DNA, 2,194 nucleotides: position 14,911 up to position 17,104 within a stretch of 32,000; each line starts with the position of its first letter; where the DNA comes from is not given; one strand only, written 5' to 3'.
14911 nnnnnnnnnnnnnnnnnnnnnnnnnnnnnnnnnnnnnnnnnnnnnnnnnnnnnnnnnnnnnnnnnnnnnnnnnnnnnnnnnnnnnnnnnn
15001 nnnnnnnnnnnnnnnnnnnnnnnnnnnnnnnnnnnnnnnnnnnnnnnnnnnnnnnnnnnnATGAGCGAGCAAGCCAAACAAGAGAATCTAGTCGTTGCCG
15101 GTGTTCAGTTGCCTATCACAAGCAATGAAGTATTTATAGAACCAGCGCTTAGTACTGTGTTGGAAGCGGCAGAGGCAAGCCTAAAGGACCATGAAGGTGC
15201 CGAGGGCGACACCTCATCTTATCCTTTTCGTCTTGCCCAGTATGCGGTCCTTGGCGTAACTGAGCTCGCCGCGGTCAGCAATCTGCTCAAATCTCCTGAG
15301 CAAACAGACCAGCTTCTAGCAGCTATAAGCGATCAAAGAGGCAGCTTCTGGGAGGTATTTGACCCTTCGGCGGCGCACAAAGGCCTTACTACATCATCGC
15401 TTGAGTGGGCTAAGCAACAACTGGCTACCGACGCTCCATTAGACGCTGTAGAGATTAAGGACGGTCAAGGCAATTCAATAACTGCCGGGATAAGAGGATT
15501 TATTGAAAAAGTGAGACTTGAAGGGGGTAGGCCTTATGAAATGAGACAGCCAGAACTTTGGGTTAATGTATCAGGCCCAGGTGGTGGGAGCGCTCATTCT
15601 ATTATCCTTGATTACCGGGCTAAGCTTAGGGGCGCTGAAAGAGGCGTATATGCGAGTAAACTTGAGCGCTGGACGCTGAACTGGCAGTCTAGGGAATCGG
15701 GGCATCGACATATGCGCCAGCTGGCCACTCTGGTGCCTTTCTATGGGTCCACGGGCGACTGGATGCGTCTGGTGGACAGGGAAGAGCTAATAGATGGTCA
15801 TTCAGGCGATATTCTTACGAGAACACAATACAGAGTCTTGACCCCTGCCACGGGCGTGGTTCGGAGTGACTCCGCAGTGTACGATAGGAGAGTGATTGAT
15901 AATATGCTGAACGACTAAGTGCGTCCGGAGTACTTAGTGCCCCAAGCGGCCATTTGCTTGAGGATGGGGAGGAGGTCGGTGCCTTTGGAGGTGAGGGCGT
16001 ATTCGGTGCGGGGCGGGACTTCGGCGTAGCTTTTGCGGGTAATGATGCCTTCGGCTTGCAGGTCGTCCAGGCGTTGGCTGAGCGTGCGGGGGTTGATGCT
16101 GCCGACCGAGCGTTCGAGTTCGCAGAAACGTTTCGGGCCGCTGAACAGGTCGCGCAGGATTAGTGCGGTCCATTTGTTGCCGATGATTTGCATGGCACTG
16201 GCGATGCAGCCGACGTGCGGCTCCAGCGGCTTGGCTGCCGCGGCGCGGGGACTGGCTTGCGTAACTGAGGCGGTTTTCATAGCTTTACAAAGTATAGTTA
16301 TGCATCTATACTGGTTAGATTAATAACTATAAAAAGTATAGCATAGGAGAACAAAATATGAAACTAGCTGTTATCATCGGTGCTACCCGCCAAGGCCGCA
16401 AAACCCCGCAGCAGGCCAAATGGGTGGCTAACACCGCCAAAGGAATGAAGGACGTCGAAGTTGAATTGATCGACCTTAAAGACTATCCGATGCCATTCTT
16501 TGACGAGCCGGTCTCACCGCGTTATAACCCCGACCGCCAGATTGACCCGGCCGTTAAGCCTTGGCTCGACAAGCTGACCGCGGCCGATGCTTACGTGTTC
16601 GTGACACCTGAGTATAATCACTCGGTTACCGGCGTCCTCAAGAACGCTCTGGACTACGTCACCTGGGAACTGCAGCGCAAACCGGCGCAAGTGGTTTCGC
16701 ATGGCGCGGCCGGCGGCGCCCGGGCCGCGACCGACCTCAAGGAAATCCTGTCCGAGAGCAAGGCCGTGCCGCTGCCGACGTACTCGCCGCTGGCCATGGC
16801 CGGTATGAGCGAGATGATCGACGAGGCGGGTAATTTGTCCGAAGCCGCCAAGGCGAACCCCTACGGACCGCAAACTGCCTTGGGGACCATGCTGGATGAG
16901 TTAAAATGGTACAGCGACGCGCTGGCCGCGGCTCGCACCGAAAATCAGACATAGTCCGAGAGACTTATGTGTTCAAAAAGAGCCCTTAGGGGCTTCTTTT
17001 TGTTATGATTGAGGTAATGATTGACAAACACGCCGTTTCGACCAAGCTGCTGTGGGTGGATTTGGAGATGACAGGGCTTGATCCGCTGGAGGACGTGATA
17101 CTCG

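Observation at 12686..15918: Three SD-led, AT3-rich orphan ORFs flanking a host-like ACT-domain gene: candidate uncharacterised module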

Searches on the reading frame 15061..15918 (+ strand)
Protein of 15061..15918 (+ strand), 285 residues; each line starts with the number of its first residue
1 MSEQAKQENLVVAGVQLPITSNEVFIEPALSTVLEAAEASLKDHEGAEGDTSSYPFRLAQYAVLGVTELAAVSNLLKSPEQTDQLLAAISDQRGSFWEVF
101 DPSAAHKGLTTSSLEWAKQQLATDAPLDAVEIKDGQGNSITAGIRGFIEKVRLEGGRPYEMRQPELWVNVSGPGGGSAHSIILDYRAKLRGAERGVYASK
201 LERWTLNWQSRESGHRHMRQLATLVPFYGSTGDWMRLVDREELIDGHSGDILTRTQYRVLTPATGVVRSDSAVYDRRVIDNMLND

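Call 5: search_protein_families(library=pfam, proteins=[window:15061-15918:+], max_evalue=1)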
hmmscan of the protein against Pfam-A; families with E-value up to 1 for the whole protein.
window:15061-15918:+ (285 aa): 1 family
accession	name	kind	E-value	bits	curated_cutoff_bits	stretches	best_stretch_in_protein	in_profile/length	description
PF22124.2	Glyco_hydro_95_cat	-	0.016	14.6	27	1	186-228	277-318/408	Glycosyl hydrolase family 95 catalytic domain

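Call 6: search_protein_families(library=phrogs, proteins=[window:15061-15918:+], max_evalue=1)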
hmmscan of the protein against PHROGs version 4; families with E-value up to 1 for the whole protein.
window:15061-15918:+ (285 aa): 1 family
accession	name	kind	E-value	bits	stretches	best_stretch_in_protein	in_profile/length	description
phrog_2737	-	unknown function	0.16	12.9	1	129-166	19-56/86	-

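Call 10: find_encoding_contigs(protein=window:15061-15918:+, flank=10000, max_places=10)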
Protein window:15061-15918:+ (285 aa): 1 contig read that carries it; 1 place shown.
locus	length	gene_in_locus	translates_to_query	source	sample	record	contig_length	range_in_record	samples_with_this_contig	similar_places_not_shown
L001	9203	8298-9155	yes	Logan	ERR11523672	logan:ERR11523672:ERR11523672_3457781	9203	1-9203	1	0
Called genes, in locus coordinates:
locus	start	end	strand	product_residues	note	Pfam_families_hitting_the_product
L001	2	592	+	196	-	?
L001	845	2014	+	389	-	PF00202:Aminotran_3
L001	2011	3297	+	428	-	PF00696:AA_kinase, PF04768:NAT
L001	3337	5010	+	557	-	PF03485:Arg_tRNA_synt_N, PF00750:tRNA-synt_1d, PF05746:DALR_1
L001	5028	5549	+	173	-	PF01741:MscL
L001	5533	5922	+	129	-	PF01641:SelR, PF08271:Zn_Ribbon_TF (faint), PF03226:Yippee-Mis18 (weak)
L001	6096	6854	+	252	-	-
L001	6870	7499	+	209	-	-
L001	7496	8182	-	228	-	PF24367:DUF7523 (faint)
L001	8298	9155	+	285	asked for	-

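Call 12: find_homologous_proteins(query=window:15061-15918:+, max_evalue=0.01)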
Query window:15061-15918:+ (285 aa): 2 proteins with E <= 0.01 among 3135 candidates.
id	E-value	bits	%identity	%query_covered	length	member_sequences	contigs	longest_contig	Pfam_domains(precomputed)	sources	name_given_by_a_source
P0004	6.6e-185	631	100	100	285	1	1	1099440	-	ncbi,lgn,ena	-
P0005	5.2e-76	274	48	100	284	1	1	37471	-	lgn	-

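Call 13: find_encoding_contigs(protein=P0005, flank=10000, max_places=5)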
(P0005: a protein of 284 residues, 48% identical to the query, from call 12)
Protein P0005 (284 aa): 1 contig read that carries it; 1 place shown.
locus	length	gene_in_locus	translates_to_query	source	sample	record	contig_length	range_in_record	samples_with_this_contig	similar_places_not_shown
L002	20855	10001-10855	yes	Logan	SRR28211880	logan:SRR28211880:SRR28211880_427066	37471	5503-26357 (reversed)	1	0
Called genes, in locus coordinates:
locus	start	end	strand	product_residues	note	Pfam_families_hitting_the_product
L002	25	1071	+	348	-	PF07099:DUF1361, PF06094:GGACT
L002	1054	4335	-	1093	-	PF25596:CPSase_L_D1, PF02786:CPSase_L_D2, PF02787:CPSase_L_D3, PF25596:CPSase_L_D1, PF02222:ATP-grasp, PF02786:CPSase_L_D2, PF13535:ATP-grasp_4 (weak), PF02142:MGS, +3 more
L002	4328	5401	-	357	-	PF00988:CPSase_sm_chain, PF00117:GATase, PF07722:Peptidase_C26 (weak)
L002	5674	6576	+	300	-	PF02729:OTCace_N, PF00185:OTCace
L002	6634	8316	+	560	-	PF03485:Arg_tRNA_synt_N, PF00750:tRNA-synt_1d, PF05746:DALR_1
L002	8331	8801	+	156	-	PF01741:MscL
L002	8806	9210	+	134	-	PF01641:SelR, PF08271:Zn_Ribbon_TF (faint)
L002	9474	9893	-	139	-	-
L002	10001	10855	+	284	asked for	-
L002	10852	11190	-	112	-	PF01638:HxlR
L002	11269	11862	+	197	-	PF02525:Flavodoxin_2, PF03358:FMN_red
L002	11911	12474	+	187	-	PF00929:RNase_T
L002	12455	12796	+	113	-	PF04237:YjbR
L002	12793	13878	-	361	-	-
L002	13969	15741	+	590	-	PF01807:Zn_ribbon_DnaG, PF08275:DNAG_N, PF01751:Toprim, PF13155:Toprim_2, PF13362:Toprim_3 (weak), PF13662:Toprim_4, PF10410:DnaB_bind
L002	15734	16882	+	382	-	PF03979:Sigma70_r1_1, PF00140:Sigma70_r1_2, PF04542:Sigma70_r2, PF04539:Sigma70_r3, PF04545:Sigma70_r4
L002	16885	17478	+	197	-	PF13207:AAA_17 (weak), PF13238:AAA_18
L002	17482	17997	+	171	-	PF01812:5-FTHF_cyc-lig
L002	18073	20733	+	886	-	PF02739:5_3_exonuc_N, PF01367:5_3_exonuc, PF00476:DNA_pol_A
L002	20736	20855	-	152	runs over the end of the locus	-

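Call 31: search_protein_families(library=pfam, proteins=[L002:10001-10855:+], max_evalue=0.1)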
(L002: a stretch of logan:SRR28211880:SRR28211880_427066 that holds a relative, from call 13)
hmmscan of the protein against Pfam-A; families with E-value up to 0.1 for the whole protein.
L002:10001-10855:+ (284 aa): 0 families

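Call 36: search_protein_families(library=ncbifam, proteins=[window:15061-15918:+], max_evalue=0.1)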
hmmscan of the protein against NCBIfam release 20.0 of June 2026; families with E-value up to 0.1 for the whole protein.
window:15061-15918:+ (285 aa): 0 families

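Call 37: search_protein_families(library=padloc, proteins=[window:15061-15918:+], max_evalue=0.1)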
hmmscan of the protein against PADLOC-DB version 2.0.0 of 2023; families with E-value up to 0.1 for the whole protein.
window:15061-15918:+ (285 aa): 0 families

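Call 43: search_solved_structures(query=A2, max_evalue=10)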
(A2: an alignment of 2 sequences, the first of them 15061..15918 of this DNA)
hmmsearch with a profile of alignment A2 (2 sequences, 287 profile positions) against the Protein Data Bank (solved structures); distinct sequences matched with E-value up to 10: 5.
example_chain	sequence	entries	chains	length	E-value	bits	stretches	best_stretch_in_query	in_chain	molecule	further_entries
4ml0_A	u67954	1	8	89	0.99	11.6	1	120-168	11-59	Predicted antitoxin of YafQ-DinJ toxin-antitoxin system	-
4q2u_A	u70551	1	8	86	1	11.5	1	120-168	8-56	Antitoxin DinJ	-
7qoj_I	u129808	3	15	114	1.3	11.2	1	219-273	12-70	Tail hub protein B gp39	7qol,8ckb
9wsz_A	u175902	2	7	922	1.4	11.1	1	152-237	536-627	Baseplate protein Alg12 | The baseplate protein Alg12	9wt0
7aeb_A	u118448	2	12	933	1.4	11.1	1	152-237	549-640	baseplate protein (Algo12)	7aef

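Call 51: predict_structure(alignment_id=A2)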
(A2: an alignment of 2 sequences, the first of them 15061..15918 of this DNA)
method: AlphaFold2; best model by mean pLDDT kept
length: 285 residues; sequences in the alignment: 2
mean_pLDDT: 40.3   pTM: 0.38
mean pLDDT of the five models: 40.3, 37.7, 34.8, 33.9, 33.9
residues with pLDDT >= 90: 0; 70-90: 0; 50-70: 69; < 50: 216
segments of 3 or more residues with pLDDT < 50: 1-127, 149-164, 173-183, 189-198, 226-239, 255-285
pLDDT, mean of each block of 10 residues (from residue 1): 25 22 26 36 36 29 32 37 46 39 31 36 46 52 51 40 51 43 50 44 54 55 46 42 60 47 31 30 29
secondary structure, 60 per line:
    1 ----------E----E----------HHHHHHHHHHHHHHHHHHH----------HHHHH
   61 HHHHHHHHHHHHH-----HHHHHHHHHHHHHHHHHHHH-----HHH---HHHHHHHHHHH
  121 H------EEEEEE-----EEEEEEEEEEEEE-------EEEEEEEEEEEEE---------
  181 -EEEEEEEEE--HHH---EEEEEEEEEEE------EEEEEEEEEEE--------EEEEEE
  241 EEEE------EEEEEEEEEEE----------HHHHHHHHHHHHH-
elements in order: H27-45 H56-73 H79-98 H110-121 E128-133 E139-151 E159-171 E182-190 E199-209 E216-226 E235-244 E251-261 H272-284
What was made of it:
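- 15061..15918 (+): ORF3, 285 aa. It belongs to a very rare family that is always transcribed divergently from the ACT gene (slot B). Its stop overlaps the hxlR stop. The AF2 model has pLDDT 40 (call 51).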

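Call 74: fold_search(model_id=the predicted structure, library=pdb)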
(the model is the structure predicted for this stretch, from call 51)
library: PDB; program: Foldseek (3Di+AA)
matches with E <= 10: 627; with E <= 0.001: 0
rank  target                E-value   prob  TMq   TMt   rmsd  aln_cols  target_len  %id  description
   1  4u8u_M                5.9e-02  0.14  0.16  0.19  25.7       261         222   12  The Crystallographic structure of the giant hemoglobin from Glossoscolex paulistus at 3.2 A resolution. (released 2015-06-10)
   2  2gtl_M                5.3e-01  0.07  0.15  0.19  25.6       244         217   10  Lumbricus Erythrocruorin at 3.5A resolution (released 2006-07-18)
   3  1n9m_C                5.6e-01  0.15  0.19  0.32  11.3       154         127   12  Streptavidin Mutant S27A with Biotin at 1.6A Resolution (released 2003-09-02)
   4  6gmi                  6.6e-01  0.15  0.18  0.32  10.9       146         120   11  Genetic Engineering of an Artificial Metalloenzyme for Transfer Hydrogenation of a Self-Immolative Substrate in E. coli' (released 2018-10-10)
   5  8wg0_B                6.9e-01  0.21  0.19  0.10   7.0       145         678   10  Crystal structure of GH97 glucodextranase from Flavobacterium johnsoniae in complex with glucose (released 2024-05-08)
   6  1n9m_A                6.9e-01  0.16  0.18  0.34   9.2       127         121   12  Streptavidin Mutant S27A with Biotin at 1.6A Resolution (released 2003-09-02)
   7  6ud1_A                7.7e-01  0.15  0.19  0.34  10.6       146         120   12  Spectroscopic and structural characterization of a genetically encoded direct sensor for protein-ligand interactions (released 2021-02-10)
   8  2y3f                  8.2e-01  0.18  0.19  0.34   9.5       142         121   11  Traptavidin, biotin bound form (released 2011-02-16)
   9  6ud1_B                8.2e-01  0.16  0.19  0.34   9.9       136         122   13  Spectroscopic and structural characterization of a genetically encoded direct sensor for protein-ligand interactions (released 2021-02-10)
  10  8s34_A                8.2e-01  0.02  0.10  0.05  25.0       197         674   11  Ferric-mycobactin receptor (FemA) in complex with aeruginic acid (released 2025-02-26)
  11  3dcd_A                8.6e-01  0.04  0.12  0.12  22.4       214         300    5  X-ray structure of the galactose mutarotase related enzyme Q5FKD7 from Lactobacillus acidophilus at the resolution 1.9 (released 2008-07-29)
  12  1df8_A                9.1e-01  0.15  0.18  0.34   9.8       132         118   13  S45A MUTANT OF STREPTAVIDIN IN COMPLEX WITH BIOTIN (released 2000-09-20)
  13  3ew1_E                9.1e-01  0.15  0.18  0.30  13.6       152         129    8  Crystal structure of rhizavidin (released 2008-12-23)
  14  6ud6_A                1.1e+00  0.15  0.19  0.35   9.5       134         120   12  Spectroscopic and structural characterization of a genetically encoded direct sensor for protein-ligand interactions (released 2020-09-23)
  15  5f2b                  1.1e+00  0.15  0.19  0.35  10.1       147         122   11  Expanding Nature's Catalytic Repertoire -Directed Evolution of an Artificial Metalloenzyme for In Vivo Metathesis (released 2016-08-31)
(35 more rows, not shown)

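Call 78: search_protein_representatives(alignment_id=A2)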
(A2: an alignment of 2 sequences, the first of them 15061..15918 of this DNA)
Query: 2 sequences, 287 profile positions. Proteins with E-value up to 0.001 (for the whole library): 5; up to 1e-10: 3; up to 1e-30: 1. The best 5 are listed.
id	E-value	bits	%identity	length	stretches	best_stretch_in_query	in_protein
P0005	2.2e-170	581.5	-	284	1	1-287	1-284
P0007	2.3e-23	99.0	-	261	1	12-285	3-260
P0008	5.6e-18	81.3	-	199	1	150-285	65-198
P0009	9.7e-09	51.0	-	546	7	242-274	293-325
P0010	1.4e-05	40.6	-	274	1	50-286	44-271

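Call 80: find_encoding_contigs(protein=P0007, flank=6000, max_places=3)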
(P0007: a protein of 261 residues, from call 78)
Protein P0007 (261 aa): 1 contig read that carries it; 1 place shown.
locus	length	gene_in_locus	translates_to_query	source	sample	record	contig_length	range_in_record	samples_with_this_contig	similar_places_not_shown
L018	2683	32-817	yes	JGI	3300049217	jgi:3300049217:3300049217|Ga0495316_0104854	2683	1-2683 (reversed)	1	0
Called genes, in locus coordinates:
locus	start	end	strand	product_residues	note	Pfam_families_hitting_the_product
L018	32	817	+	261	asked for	-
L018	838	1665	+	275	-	-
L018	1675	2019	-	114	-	PF01638:HxlR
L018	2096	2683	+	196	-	?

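Call 81: find_encoding_contigs(protein=P0010, flank=8000, max_places=3)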
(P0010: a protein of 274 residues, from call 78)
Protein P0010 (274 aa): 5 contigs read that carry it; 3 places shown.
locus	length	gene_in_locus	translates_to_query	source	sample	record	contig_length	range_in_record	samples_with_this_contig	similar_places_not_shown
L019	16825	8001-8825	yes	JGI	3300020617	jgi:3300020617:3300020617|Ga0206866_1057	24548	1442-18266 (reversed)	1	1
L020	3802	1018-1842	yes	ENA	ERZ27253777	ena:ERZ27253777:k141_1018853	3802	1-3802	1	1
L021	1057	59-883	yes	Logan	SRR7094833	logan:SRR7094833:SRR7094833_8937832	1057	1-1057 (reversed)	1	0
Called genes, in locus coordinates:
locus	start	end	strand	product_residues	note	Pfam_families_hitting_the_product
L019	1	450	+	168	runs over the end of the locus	PF00334:NDK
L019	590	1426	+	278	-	PF13672:PP2C_2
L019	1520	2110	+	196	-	-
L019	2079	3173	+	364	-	PF13623:SurA_N_2 (weak), PF13624:SurA_N_3, PF13145:Rotamase_2, PF13616:Rotamase_3, PF00639:Rotamase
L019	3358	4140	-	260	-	PF00977:His_biosynth, PF05690:ThiG (faint), PF01207:Dus (weak), PF02581:TMP-TENI (faint), PF03060:NMO (faint)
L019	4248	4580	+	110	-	PF01371:Trp_repressor, PF13384:HTH_23 (weak)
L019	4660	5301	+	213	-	PF01634:HisG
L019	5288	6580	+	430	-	PF00815:Histidinol_dh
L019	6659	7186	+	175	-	-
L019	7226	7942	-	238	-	PF24367:DUF7523 (weak)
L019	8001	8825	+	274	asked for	-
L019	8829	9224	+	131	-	-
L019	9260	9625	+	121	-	-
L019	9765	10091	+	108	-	-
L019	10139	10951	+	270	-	-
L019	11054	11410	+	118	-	PF02656:DUF202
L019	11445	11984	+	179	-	PF00300:His_Phos_1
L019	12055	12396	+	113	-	-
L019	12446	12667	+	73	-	-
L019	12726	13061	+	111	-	PF01906:YbjQ_1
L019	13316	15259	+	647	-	-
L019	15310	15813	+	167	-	PF00710:Asparaginase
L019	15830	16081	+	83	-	-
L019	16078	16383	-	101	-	PF03091:CutA1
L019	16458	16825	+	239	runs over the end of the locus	PF00117:GATase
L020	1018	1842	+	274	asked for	-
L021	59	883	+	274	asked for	-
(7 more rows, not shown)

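Call 82: find_encoding_contigs(protein=P0008, flank=8000, max_places=3)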
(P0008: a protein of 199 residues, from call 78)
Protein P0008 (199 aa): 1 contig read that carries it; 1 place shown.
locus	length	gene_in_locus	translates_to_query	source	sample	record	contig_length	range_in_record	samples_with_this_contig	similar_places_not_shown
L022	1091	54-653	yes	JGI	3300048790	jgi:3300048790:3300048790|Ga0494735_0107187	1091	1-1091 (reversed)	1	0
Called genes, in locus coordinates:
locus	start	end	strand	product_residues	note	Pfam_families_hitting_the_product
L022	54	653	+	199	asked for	-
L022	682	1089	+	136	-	?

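Call 88: search_solved_structures(query=A9, max_evalue=10)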
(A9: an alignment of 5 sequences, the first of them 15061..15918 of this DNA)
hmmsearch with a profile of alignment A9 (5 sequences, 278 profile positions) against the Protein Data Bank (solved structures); distinct sequences matched with E-value up to 10: 4.
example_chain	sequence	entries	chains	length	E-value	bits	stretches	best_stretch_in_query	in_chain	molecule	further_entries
7reo_A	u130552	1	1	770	0.07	15.6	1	203-256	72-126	Penicillin G Acylase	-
4pem_B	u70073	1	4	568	0.14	14.7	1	215-256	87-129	Penicillin G acylase Beta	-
4pel_B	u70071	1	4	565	0.14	14.7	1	215-256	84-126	Penicillin G acylase subunit beta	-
7rep_A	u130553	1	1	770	0.18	14.3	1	212-255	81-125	Penicillin G acylase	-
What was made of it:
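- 15061..15918 (+): No family or PDB match was found (calls 5, 6, 36, 37, 43, 88).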

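Call 92: search_protein_families(library=pfam, proteins=[L019:8829-9224:+, L019:9260-9625:+, L019:9765-10091:+, L019:10139-10951:+, L019:6659-7186:+], max_evalue=0.1)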
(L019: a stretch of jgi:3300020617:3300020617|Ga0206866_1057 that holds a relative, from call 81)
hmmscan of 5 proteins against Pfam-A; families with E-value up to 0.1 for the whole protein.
L019:8829-9224:+ (131 aa): 0 families

L019:9260-9625:+ (121 aa): 0 families

L019:9765-10091:+ (108 aa): 0 families

L019:10139-10951:+ (270 aa): 0 families

L019:6659-7186:+ (175 aa): 1 family
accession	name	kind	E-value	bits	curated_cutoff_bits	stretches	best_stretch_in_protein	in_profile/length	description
PF01294.23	Ribosomal_L13e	-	0.021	15.2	24.9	1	97-127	23-53/180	Ribosomal protein L13e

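Call 104: find_related_loci(query=A2, collection=viral_contigs, flank=5000)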
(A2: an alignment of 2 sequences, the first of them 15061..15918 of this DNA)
Query A2 (285 aa) in viral_contigs; peptide patterns used: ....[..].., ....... (x = any residue, [..] = any of these).
37 stretches matched a pattern, but none encodes a relative of the query by tblastn (E <= 1e-3).

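Call 105: search_dna_similar(query=window:15061-15918:+, collection=phages, mode=protein, max_evalue=0.01)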
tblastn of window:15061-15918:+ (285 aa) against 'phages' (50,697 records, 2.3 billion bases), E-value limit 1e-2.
No match.

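Call 107: search_dna_similar(query=window:15061-15918:+, collection=plasmids, mode=protein, max_evalue=0.01)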
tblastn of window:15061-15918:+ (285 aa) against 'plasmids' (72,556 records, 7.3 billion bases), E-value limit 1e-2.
No match.

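Call 114: search_protein_families(library=padloc, proteins=[L018:838-1665:+, L019:10139-10951:+, L019:8001-8825:+], max_evalue=0.01)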
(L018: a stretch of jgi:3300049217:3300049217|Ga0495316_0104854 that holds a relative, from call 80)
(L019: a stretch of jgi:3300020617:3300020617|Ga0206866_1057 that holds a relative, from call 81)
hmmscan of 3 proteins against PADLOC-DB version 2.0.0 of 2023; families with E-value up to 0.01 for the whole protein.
L018:838-1665:+ (275 aa): 0 families

L019:10139-10951:+ (270 aa): 0 families

L019:8001-8825:+ (274 aa): 0 families

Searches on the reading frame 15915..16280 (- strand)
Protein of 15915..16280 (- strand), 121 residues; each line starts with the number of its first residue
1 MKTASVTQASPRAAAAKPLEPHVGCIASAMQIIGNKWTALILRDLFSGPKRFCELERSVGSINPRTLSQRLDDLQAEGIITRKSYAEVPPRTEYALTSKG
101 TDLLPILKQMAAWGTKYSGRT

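Call 5: search_protein_families(library=pfam, proteins=[window:15915-16280:-], max_evalue=1)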
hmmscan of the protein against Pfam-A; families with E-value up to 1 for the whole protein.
window:15915-16280:- (121 aa): 6 families
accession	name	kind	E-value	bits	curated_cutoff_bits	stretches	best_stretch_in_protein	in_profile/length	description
PF01638.23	HxlR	-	3.1e-30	104.3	20.8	1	32-119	1-88/91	HxlR-like helix-turn-helix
PF03551.20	PadR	-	0.0012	19.2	27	1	61-102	28-71/75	Transcriptional regulator PadR-like family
PF14947.12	HTH_45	-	0.018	15.4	25.5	1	63-110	32-72/77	Winged helix-turn-helix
PF01022.26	HTH_5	-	0.02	15.2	22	1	41-81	7-46/47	Bacterial regulatory protein, arsR family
PF25213.1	HVO_A0261_N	-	0.029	14.7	35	1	41-104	16-71/86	HVO_A0261 N-terminal domain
PF13601.12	HTH_34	-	0.063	13.9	27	1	66-102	30-67/80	Winged helix DNA-binding domain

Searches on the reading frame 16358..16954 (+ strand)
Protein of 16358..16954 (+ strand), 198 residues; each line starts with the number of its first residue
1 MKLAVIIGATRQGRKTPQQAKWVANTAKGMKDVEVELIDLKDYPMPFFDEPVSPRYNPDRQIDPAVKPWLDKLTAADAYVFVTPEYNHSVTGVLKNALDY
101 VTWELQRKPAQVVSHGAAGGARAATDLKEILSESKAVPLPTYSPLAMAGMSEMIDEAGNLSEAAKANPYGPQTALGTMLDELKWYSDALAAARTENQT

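Call 5: search_protein_families(library=pfam, proteins=[window:16358-16954:+], max_evalue=1)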
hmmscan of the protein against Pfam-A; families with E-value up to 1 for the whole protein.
window:16358-16954:+ (198 aa): 3 families
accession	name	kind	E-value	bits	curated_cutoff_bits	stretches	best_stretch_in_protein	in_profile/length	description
PF03358.20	FMN_red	-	8.7e-38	129.7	24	1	1-142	1-144/152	NADPH-dependent FMN reductase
PF02525.22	Flavodoxin_2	-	3.2e-11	43.7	27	1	1-103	1-105/198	Flavodoxin-like fold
PF24592.1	DUF7616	-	0.19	12.1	27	1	1-27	1-26/56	Family of unknown function (DUF7616)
